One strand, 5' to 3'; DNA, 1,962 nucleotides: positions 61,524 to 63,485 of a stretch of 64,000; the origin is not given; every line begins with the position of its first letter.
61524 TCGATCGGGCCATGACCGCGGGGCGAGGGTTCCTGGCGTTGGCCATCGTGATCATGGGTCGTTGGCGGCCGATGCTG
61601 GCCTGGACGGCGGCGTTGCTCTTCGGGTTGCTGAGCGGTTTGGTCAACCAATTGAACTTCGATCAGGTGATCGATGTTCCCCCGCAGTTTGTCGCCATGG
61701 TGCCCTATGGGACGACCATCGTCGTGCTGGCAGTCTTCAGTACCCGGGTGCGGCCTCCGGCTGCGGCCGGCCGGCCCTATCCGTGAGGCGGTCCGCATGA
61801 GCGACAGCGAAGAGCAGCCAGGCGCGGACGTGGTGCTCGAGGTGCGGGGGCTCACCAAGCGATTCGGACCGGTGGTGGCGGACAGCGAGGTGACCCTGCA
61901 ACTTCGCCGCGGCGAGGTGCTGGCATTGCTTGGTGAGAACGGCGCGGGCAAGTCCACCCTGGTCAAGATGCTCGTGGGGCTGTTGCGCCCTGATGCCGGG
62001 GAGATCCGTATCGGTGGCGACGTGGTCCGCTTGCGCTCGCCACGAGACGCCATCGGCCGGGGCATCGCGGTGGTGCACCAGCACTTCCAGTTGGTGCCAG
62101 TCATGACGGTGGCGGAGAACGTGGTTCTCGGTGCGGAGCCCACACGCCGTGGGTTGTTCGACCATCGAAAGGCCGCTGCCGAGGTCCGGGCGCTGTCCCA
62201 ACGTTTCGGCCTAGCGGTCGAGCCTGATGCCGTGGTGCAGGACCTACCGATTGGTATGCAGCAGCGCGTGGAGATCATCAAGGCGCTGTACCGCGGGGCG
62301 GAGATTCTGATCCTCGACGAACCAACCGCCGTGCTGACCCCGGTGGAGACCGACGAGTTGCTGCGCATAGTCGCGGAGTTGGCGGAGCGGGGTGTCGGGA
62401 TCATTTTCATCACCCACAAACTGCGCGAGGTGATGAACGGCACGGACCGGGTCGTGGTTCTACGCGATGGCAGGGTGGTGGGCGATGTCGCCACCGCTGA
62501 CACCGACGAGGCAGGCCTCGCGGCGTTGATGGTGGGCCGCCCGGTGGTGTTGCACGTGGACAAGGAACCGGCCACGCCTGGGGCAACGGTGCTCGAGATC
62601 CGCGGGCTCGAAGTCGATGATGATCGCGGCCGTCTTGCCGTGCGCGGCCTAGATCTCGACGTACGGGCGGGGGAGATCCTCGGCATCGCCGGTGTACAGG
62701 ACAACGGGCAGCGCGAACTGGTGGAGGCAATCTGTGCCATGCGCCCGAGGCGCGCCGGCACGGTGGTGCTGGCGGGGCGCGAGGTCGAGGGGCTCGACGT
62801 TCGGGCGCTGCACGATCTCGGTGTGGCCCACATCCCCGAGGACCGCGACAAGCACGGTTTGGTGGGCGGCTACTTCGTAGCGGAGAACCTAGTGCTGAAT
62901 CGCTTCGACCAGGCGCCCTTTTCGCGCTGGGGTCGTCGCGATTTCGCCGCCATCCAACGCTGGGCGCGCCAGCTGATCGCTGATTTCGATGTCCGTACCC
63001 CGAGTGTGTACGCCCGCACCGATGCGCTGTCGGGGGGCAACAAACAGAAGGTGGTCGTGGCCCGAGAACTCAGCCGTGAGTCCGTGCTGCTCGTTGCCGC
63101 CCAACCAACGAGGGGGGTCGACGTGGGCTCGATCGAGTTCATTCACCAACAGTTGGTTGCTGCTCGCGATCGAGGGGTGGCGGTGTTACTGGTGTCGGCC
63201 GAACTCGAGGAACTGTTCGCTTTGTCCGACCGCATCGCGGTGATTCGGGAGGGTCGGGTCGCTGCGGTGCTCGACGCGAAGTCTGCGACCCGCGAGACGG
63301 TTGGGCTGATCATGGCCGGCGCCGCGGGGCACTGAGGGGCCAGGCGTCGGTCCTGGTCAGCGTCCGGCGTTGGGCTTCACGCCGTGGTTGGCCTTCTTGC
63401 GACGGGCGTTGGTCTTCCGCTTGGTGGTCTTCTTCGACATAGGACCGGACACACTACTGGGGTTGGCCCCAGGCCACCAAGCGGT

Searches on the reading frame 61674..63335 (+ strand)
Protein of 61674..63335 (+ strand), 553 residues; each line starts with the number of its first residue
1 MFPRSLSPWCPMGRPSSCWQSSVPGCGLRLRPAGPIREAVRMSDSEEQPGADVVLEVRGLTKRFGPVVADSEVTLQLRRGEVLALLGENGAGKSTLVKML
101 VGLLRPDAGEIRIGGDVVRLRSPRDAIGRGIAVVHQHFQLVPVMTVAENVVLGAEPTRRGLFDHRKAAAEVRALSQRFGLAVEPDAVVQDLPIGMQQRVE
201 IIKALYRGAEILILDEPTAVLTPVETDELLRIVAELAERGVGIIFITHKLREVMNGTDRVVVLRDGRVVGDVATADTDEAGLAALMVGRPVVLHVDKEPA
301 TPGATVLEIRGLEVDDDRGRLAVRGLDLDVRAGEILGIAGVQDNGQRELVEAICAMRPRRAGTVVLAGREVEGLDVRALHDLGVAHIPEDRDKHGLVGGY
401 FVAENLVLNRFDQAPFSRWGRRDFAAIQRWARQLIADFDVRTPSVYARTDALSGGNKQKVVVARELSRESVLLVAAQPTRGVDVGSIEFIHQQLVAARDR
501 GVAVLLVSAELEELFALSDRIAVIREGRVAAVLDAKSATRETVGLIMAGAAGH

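Call 80: search_protein_families(library=pfam, proteins=[window:61674-63335:+], max_evalue=0.00001)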
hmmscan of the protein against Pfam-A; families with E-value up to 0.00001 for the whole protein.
window:61674-63335:+ (553 aa): 2 families
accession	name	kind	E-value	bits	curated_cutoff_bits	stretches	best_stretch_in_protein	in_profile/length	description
PF00005.33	ABC_tran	-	4e-44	151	25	2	72-219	3-137/137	ABC transporter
PF13304.12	AAA_21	-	1.9e-08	35.2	27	0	190-248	237-298/304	AAA domain, putative AbiEii toxin, Type IV TA system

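Call 83: find_encoding_contigs(protein=window:61674-63335:+, flank=10000, max_places=2)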
Protein window:61674-63335:+ (553 aa): no gene with exactly this product is on record in the collection.
